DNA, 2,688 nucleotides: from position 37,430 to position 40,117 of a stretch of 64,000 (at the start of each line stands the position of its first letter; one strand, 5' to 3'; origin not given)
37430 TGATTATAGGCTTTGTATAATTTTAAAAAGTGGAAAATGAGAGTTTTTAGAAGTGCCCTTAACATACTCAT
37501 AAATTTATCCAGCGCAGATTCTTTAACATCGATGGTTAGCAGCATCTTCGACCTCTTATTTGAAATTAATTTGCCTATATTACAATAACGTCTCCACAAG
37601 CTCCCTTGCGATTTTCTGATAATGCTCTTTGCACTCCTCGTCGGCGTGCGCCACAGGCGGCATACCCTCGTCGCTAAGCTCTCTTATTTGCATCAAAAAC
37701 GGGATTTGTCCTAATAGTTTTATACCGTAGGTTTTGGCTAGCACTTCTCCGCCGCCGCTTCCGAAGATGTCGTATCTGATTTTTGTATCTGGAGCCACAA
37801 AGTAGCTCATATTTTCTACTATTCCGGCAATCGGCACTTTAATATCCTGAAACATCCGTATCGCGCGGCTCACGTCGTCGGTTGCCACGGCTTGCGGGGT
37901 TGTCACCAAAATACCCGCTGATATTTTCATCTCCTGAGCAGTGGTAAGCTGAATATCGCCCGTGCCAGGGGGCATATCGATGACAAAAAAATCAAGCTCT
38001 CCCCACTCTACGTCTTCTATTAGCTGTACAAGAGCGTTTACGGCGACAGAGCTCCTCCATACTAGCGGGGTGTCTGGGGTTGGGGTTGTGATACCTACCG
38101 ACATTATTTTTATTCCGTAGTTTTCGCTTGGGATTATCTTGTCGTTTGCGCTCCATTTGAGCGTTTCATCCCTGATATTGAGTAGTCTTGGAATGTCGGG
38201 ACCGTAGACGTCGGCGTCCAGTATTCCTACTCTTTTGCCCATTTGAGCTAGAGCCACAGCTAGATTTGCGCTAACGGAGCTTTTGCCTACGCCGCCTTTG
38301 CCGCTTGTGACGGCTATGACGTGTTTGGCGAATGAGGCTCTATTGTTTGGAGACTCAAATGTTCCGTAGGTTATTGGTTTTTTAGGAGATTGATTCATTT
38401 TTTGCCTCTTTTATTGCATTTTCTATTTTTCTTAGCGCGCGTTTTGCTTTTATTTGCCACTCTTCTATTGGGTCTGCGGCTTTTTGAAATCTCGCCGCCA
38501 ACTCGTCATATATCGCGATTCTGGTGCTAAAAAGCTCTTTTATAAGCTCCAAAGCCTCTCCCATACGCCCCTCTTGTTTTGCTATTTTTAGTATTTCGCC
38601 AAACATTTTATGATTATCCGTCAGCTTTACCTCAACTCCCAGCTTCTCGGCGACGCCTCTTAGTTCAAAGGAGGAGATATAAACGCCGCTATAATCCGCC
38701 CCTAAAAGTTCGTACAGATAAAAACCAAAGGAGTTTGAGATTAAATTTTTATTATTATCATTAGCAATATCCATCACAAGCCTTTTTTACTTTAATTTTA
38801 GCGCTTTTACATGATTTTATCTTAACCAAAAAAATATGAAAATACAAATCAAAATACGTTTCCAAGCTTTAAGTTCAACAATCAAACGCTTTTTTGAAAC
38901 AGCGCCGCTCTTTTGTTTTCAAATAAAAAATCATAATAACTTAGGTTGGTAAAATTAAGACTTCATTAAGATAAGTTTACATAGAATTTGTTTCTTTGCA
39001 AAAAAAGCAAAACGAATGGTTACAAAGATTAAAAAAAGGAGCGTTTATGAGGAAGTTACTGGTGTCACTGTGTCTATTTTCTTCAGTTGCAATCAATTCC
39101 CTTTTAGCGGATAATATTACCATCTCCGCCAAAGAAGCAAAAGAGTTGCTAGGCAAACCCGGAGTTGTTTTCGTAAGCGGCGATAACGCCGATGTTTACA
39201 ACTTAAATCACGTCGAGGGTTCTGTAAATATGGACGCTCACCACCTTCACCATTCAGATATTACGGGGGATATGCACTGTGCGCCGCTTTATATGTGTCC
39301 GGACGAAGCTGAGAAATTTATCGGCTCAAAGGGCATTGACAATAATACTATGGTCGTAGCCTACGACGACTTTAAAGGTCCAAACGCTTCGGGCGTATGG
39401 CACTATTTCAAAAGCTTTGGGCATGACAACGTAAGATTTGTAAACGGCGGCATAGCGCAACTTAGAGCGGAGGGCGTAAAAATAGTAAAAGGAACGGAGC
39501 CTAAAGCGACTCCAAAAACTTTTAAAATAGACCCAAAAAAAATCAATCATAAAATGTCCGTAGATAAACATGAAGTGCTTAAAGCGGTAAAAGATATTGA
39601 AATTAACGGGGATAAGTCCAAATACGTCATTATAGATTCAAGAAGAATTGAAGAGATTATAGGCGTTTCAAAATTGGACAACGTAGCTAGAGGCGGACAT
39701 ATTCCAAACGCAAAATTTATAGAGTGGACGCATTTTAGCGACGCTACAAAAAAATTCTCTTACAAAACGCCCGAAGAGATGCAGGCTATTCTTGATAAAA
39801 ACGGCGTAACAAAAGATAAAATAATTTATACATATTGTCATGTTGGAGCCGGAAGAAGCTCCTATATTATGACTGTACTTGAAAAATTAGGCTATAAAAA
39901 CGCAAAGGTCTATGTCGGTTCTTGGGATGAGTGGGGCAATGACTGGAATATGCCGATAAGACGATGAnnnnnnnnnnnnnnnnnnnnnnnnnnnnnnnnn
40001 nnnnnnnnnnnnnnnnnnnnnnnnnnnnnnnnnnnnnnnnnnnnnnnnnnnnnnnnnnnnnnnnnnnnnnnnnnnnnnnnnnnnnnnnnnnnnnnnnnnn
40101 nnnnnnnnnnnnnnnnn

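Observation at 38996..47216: Orphan NarG/SerA/EbdA-clade periplasmic molybdoenzyme operon led by a rhodanese, with no readable substrate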

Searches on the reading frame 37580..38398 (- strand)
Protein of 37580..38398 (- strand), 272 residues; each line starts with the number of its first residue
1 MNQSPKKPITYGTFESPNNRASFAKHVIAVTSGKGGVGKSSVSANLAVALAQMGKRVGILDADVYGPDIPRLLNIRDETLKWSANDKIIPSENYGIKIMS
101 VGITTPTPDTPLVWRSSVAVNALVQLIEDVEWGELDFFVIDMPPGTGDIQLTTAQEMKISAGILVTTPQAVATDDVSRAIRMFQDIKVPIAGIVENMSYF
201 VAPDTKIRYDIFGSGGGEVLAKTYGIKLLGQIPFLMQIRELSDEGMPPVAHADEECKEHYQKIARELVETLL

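Call 42: search_protein_families(library=ncbifam, proteins=[window:37580-38398:-], max_evalue=0.00001)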
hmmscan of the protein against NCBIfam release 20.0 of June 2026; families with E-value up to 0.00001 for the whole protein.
window:37580-38398:- (272 aa): 21 families
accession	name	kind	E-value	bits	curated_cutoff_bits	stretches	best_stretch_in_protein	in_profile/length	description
NF041136.1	MrpORP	equivalog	2.6e-82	277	450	1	25-269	5-250/365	iron-sulfur cluster carrier protein MrpORP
NF008669.0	PRK11670.1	equivalog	4.3e-78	262.8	348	1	24-268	106-350/369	iron-sulfur cluster carrier protein ApbC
TIGR01969.1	minD_arch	subfamily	4e-19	68.8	201.75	1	27-268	2-231/251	cell division ATPase MinD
TIGR01968.1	minD_bact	equivalog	1.9e-18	66.8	212.9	1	26-64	2-40/261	septum site-determining protein MinD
TIGR01007.1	eps_fam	subfamily_domain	3e-13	49.8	108.05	1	26-196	18-188/204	polysaccharide biosynthesis tyrosine autokinase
NF047398.1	AAA_KGGVGR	domain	3.4e-10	40.6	90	1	26-86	3-63/190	KGGVGR-motif variant AAA ATPase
NF041546.1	ParA_partition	equivalog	4.7e-10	39.3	180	1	27-63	1-37/203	ParA family partition ATPase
TIGR03018.1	pepcterm_TyrKin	hypoth_equivalog_domain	4.7e-10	39.1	230.65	1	23-78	33-89/207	XrtA-associated tyrosine autokinase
TIGR03029.1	EpsG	equivalog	3e-09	36.4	313.8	1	25-195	103-272/274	chain length determinant protein tyrosine kinase EpsG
NF008079.0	PRK10818.1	equivalog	8.2e-09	35.2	508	1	26-64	3-41/270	septum site-determining protein MinD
TIGR03371.1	cellulose_yhjQ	equivalog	2.3e-08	33.8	157.85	1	26-63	2-39/246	cellulose biosynthesis protein BcsQ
NF010443.0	PRK13869.1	subfamily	5e-08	32.1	446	0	17-65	113-161/405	plasmid-partitioning protein RepA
NF053622.1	ATPseBagAMYCTU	equivalog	1.6e-07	31.1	400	1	24-60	5-41/325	ATPase BagA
TIGR01281.1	DPOR_bchL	equivalog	3.7e-07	29.8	345.15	1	28-58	3-32/268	ferredoxin:protochlorophyllide reductase (ATP-dependent) iron-sulfur ATP-binding protein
TIGR02016.1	BchX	equivalog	6.5e-07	28.9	331.2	0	28-63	3-37/296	chlorophyllide a reductase iron protein subunit X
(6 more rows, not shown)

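Call 79: search_protein_families(library=pfam, proteins=[window:37580-38398:-], max_evalue=1)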
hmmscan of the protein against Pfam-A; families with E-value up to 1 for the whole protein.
window:37580-38398:- (272 aa): 16 families
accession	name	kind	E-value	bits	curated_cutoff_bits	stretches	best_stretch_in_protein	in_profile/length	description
PF10609.15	ParA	-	2.3e-93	312.6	27.1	1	25-267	3-245/246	NUBPL iron-transfer P-loop NTPase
PF01656.29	CbiA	-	2e-15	57.3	25.4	1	28-248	1-124/125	CobQ/CobB/MinD/ParA nucleotide binding domain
PF13614.12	AAA_31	-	2.3e-11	44.4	27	1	26-187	2-168/177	AAA domain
PF09140.17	MipZ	-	1.3e-09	38.2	20.7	1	26-155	1-119/262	ATPase MipZ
PF02374.21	ArsA_ATPase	-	4.7e-08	33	24.3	1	30-63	5-38/305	Anion-transporting ATPase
PF00142.24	Fer4_NifH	-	4.9e-08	33.2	25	1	32-63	6-37/271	4Fe-4S iron sulfur cluster binding proteins, NifH/frxC family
PF13500.12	AAA_26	-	0.00027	21.3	27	1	28-59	3-34/198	AAA domain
PF06564.18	CBP_BcsQ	-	0.00074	19.5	21.3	1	27-62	3-38/234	Cellulose biosynthesis protein BcsQ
PF16575.11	CLP1_P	-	0.0029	17.9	26.6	1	33-68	1-36/188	mRNA cleavage and polyadenylation factor CLP1 P-loop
PF07015.17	VirC1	-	0.0067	16.2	24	1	27-65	3-41/231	VirC1 protein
PF03308.22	MeaB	-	0.009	15.5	23.1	1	26-63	34-70/273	Methylmalonyl Co-A mutase-associated GTPase MeaB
PF13481.12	AAA_25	-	0.033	14.2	27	1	25-56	32-62/195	AAA domain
PF01583.26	APS_kinase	-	0.037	14.5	21.1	1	30-65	6-41/152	Adenylylsulphate kinase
PF06414.18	Zeta_toxin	-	0.037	13.9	22.3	1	24-78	14-67/199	Zeta toxin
PF00448.28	SRP54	-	0.15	12.1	22.7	1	30-65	5-40/196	SRP54-type protein, GTPase domain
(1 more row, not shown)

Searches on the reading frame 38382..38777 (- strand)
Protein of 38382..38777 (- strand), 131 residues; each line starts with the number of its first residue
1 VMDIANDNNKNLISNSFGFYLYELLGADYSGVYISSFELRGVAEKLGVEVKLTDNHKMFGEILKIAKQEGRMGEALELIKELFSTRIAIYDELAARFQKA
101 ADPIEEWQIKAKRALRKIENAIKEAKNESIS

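Call 42: search_protein_families(library=ncbifam, proteins=[window:38382-38777:-], max_evalue=0.00001)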
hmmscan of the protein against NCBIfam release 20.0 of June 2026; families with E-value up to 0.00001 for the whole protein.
window:38382-38777:- (131 aa): 0 families

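Call 79: search_protein_families(library=pfam, proteins=[window:38382-38777:-], max_evalue=1)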
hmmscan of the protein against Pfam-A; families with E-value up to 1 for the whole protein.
window:38382-38777:- (131 aa): 2 families
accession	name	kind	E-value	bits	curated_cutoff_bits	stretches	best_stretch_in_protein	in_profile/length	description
PF21232.3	Yme1-like_N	-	0.049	13.7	27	1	9-44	9-45/61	Yme1-like, N-terminal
PF25026.1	Asd-4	-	0.072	13.7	29.1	1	76-124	20-68/80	Asd-4-like domain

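Call 86: predict_structure(protein=window:38382-38777:-)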
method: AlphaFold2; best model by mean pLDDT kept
length: 131 residues; sequences in the alignment: 1
mean_pLDDT: 78.6   pTM: 0.59
mean pLDDT of the five models: 78.6, 74.7, 73.2, 67.4, 65.2
residues with pLDDT >= 90: 38; 70-90: 59; 50-70: 18; < 50: 16
segments of 3 or more residues with pLDDT < 50: 1-15
pLDDT, mean of each block of 10 residues (from residue 1): 42 46 65 83 92 80 90 90 85 85 88 95 85 48
secondary structure, 60 per line:
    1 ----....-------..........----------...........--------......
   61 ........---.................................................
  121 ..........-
elements in order: H5-8 H16-25 H36-46 H55-68 H72-130

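Call 88: fold_search(model_id=the predicted structure, library=pdb)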
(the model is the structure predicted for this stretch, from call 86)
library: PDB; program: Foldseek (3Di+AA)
matches with E <= 10: 96; with E <= 0.001: 0
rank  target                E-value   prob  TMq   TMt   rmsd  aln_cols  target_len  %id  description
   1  9ya1_1                1.1e+00  0.15  0.34  0.35  14.8       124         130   15  Cryo-EM structure of intraconoidal microtubule 2 (ICMT2) from Toxoplasma gondii (8-nm repeat) (released 2025-12-03)
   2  9k4q_C                1.4e+00  0.09  0.21  0.30  10.3        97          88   18  Crystal structure of designed zinc-induced homodimer C2-Zn1-HEHE-2 (released 2025-10-22)
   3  3izq_1                2.2e+00  0.04  0.13  0.05  12.7        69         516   19  Structure of the Dom34-Hbs1-GDPNP complex bound to a translating ribosome (released 2011-06-01)
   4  5vl1_D                2.3e+00  0.23  0.26  0.08   3.6        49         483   26  Crystal Structure of Lysyl-tRNA Synthetase from Mycobacterium ulcerans complexed with L-lysine (released 2017-05-10)
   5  8x9h                  2.5e+00  0.07  0.20  0.06   5.7        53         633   21  Crystal structure of CO dehydrogenase mutant (F41C) (released 2024-04-17)
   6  9k4q_A                2.8e+00  0.06  0.20  0.27  10.3        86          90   15  Crystal structure of designed zinc-induced homodimer C2-Zn1-HEHE-2 (released 2025-10-22)
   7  1v66_MODEL_1_A        3.0e+00  0.28  0.34  0.60   4.4        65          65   22  Solution structure of human p53 binding domain of PIAS-1 (released 2004-12-07)
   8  7xdn                  3.0e+00  0.06  0.20  0.06   5.7        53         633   21  Tunnel-redesigned O2-tolerant CO dehydrogenase for removal of CO in real flue gas (ChCODH2 A559H mutant in anaerobic con (released 2022-10-19)
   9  7zx5                  3.0e+00  0.06  0.20  0.06   5.7        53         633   21  I567T Mutant of Recombinant CODH-II (released 2023-03-15)
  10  6o0p                  3.4e+00  0.06  0.22  0.21  12.5        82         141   11  crystal structure of BCL-2 G101A mutation with venetoclax (released 2019-05-22)
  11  7zy1                  3.4e+00  0.06  0.20  0.06   5.7        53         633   21  I567A Mutant of Recombinant CODH-II (released 2023-03-15)
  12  8yrh_B                3.4e+00  0.04  0.20  0.11   9.5        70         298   20  Complex of SARS-CoV-2 main protease and Rosmarinic acid (released 2024-07-03)
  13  9fpf                  3.7e+00  0.06  0.20  0.06   5.7        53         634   21  Ni,Fe-CODH : Ti(III)-reduced pH 8.0 (released 2025-07-30)
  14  7zxl                  3.7e+00  0.06  0.20  0.06   5.7        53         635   21  H93A Mutant of Recombinant CODH-II (released 2023-03-15)
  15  9hre_A                3.7e+00  0.05  0.20  0.25  11.7        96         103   18  Peptide-substrate-binding (PSB) domain of human type I collagen prolyl 4-hydroxylase complexed with Pro-Hyp-Gly-Pro-Al (released 2025-09-24)
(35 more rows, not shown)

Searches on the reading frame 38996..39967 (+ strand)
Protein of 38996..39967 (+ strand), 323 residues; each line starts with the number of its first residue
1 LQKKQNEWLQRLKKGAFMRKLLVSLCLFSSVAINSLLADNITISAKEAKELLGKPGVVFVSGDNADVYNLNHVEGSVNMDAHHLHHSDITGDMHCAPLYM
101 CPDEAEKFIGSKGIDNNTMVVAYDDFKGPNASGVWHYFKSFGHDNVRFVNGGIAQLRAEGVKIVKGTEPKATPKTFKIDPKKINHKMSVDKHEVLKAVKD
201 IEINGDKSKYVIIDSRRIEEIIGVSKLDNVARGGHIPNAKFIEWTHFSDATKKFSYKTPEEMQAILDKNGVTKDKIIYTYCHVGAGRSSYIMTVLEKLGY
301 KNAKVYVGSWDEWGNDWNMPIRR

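Call 3: search_protein_families(library=pfam, proteins=[window:38996-39967:+], max_evalue=0.01)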
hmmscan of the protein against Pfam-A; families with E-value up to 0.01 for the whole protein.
window:38996-39967:+ (323 aa): 1 family
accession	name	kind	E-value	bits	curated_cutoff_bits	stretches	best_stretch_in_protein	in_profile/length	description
PF00581.25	Rhodanese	-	2.3e-26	92.6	22.2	2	206-315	10-101/102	Rhodanese-like domain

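Call 4: search_protein_families(library=ncbifam, proteins=[window:38996-39967:+], max_evalue=0.01)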
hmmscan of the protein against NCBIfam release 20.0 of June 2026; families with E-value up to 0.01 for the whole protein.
window:38996-39967:+ (323 aa): 6 families
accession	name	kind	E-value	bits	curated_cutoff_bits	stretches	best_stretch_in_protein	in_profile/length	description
NF008557.0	PRK11493.1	equivalog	1e-21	77.3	250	1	65-322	39-278/281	3-mercaptopyruvate sulfurtransferase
NF040901.1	SeO3_TeO2_ExtH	equivalog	3.7e-11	42.7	200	1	64-314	77-347/430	selenite/tellurite reduction operon rhodanese-like protein ExtH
NF045521.1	rhoda_near_glyco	subfamily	1.1e-05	25.2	145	1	188-316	10-111/144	rhodanese homology domain-containing protein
NF041203.1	rhodanese_LYCAU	equivalog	0.00044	19.9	115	1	259-315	63-118/126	rhodanese-related (seleno)protein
NF001195.0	PRK00162.1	equivalog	0.00095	19.4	102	0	104-161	47-101/108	thiosulfate sulfurtransferase GlpE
NF006444.0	PRK08762.1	equivalog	0.0046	15.6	449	0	267-315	62-109/387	molybdopterin-synthase adenylyltransferase MoeB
